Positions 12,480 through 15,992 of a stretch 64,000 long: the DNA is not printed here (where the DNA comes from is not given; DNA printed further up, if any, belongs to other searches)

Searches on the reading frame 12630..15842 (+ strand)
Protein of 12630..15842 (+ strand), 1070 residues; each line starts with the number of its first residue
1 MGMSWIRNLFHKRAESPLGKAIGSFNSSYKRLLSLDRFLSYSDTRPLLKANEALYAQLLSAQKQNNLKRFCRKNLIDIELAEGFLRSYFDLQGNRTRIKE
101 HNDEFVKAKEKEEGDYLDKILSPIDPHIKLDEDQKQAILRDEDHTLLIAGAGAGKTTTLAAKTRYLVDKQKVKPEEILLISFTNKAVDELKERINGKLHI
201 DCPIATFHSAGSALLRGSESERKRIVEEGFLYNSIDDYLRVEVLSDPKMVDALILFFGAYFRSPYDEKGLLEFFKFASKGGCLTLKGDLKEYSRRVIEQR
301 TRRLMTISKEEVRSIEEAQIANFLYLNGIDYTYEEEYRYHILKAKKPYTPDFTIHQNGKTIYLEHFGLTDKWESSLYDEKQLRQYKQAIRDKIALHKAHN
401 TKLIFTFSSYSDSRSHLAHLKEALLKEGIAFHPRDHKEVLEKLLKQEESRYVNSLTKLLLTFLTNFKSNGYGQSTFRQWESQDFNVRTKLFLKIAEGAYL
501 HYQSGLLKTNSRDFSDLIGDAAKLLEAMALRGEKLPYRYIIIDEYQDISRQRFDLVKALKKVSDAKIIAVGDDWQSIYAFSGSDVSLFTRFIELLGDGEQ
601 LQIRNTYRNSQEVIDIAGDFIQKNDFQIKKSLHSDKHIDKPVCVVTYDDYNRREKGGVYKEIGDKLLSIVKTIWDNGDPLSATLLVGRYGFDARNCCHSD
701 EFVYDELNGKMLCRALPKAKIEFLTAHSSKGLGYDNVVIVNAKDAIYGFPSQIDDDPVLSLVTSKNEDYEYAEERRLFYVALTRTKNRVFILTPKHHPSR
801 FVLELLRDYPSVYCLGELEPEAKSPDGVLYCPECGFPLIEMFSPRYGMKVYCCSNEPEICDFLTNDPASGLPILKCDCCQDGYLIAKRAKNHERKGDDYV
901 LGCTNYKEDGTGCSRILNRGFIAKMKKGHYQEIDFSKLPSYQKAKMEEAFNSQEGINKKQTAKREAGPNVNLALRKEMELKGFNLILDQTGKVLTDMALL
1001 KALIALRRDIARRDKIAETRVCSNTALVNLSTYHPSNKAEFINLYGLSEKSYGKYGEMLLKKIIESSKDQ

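Call 3: search_protein_families(library=pfam, proteins=[window:12630-15842:+], max_evalue=0.01)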
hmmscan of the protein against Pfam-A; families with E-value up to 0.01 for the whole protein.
window:12630-15842:+ (1070 aa): 9 families
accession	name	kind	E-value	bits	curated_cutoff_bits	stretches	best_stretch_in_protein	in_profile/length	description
PF00580.27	UvrD-helicase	-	7e-46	157.5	23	2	130-223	1-98/271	UvrD/REP helicase N-terminal domain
PF13245.12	AAA_19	-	2.3e-22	80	25.1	1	134-580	1-133/134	AAA domain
PF13361.12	UvrD_C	-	3.5e-16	60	25.6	1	709-792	275-346/350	UvrD-like helicase C-terminal domain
PF00570.28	HRDC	-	6.9e-12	45.6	23.8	1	997-1061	2-66/68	HRDC domain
PF13604.12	AAA_30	-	7.4e-08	32.8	27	1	130-195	2-67/191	AAA domain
PF13538.12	UvrD_C_2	-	9.1e-07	29.1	27.4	1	768-791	28-51/52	UvrD-like helicase C-terminal domain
PF01443.25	Viral_helicase1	-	1.1e-06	29.1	21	0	757-793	191-228/228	Viral superfamily 1 RNA helicase core domain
PF13086.12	AAA_11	-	5e-06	26.9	27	1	129-196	1-74/257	AAA domain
PF13401.12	AAA_22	-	0.0034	18.2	27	0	141-204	4-64/130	AAA domain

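Call 4: search_protein_families(library=padloc, proteins=[window:12630-15842:+], max_evalue=0.01)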
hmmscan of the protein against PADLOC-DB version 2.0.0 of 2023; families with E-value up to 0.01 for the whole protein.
window:12630-15842:+ (1070 aa): 57 families (the best 25 are shown)
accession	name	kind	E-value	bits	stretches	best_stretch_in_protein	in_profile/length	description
PDLC03802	RTasHel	-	1.3e-44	151.1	3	495-628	146-280/675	DRT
PDLC00117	GajB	-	2.6e-43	146.4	3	499-623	179-304/604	UrvD helicase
PDLC00114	GajB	-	1.1e-42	144.5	3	433-664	115-345/635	UrvD helicase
PDLC00132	GajB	-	1.4e-40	137.6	3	447-629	133-307/625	UrvD helicase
PDLC00103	GajB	-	7.7e-36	122.2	3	521-664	194-337/612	UrvD helicase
PDLC00119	GajB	-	1.2e-32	111.6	3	440-646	121-321/565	UrvD helicase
PDLC00130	GajB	-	6.7e-30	101.9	3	500-624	167-293/589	UrvD helicase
PDLC00122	GajB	-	1.1e-29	101.8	2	510-633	136-259/502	UrvD helicase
PDLC00104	GajB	-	1.7e-29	101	3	716-802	499-572/574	UrvD helicase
PDLC00134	GajB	-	6.5e-29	99.2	2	535-663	211-339/431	UrvD helicase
PDLC00123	GajB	-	1e-28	98.3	3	537-625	177-263/540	UrvD helicase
PDLC00129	GajB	-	2.6e-28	97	2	537-650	227-333/594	UrvD helicase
PDLC00110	GajB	-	3.5e-28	96.6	3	124-202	40-119/725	UrvD helicase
PDLC00127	GajB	-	5.1e-28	95.9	2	498-625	161-293/594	UrvD helicase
PDLC00112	GajB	-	3.7e-27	93.2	3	521-670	201-336/581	UrvD helicase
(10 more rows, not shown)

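Call 5: search_protein_families(library=ncbifam, proteins=[window:12630-15842:+], max_evalue=0.01)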
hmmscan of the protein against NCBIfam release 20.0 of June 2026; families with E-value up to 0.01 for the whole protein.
window:12630-15842:+ (1070 aa): 18 families
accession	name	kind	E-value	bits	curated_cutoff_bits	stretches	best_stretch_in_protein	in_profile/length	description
NF008276.0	PRK11054.1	equivalog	1.9e-88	297.7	543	2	447-807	344-675/684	DNA helicase IV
TIGR01073.1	pcrA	equivalog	8.1e-53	179.8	911.2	3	433-645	111-317/725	DNA helicase PcrA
TIGR01074.1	rep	equivalog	1.8e-42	145.5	951.45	3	431-662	107-330/668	DNA helicase Rep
NF008743.0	PRK11773.1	equivalog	5.1e-40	137.5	965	3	398-652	81-326/720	DNA helicase II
TIGR01075.1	uvrD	equivalog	1.6e-39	135.8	1144.45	3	394-644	72-315/715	DNA helicase II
NF008172.0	PRK10919.1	equivalog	2.1e-29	102.3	1168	3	475-649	148-319/673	DNA helicase Rep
TIGR00609.1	recB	equivalog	3.7e-28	98.2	696.05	3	144-199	11-67/1175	exodeoxyribonuclease V subunit beta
NF010485.0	PRK13909.1-2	equivalog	2.6e-18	65.7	650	2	537-623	332-426/909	RecB-like helicase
TIGR02785.1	addA_Gpos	equivalog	3.3e-18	65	707.65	2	132-199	4-70/1234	helicase-exonuclease AddAB subunit AddA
TIGR02784.1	addA_alphas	equivalog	3.3e-16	58.9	860.75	2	394-621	255-493/1138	double-strand break repair helicase AddA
NF010487.0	PRK13909.1-4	equivalog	5.4e-11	41.5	759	1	146-194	8-55/924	RecB-like helicase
NF008128.0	PRK10876.1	equivalog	2.3e-10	38.8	1697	1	537-589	378-431/1181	exodeoxyribonuclease V subunit beta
TIGR01389.1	recQ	equivalog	4.2e-08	32.1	640.2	1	952-1064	477-589/591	DNA helicase RecQ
NF053713.1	helicas_STM2767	equivalog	2.5e-05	22.9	550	1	510-579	291-357/665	STM2767 family DEAD/DEAH box helicase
TIGR01448.2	helicase_RecD2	equivalog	0.00022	19.5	500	1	113-192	298-377/713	SF1B family DNA helicase RecD2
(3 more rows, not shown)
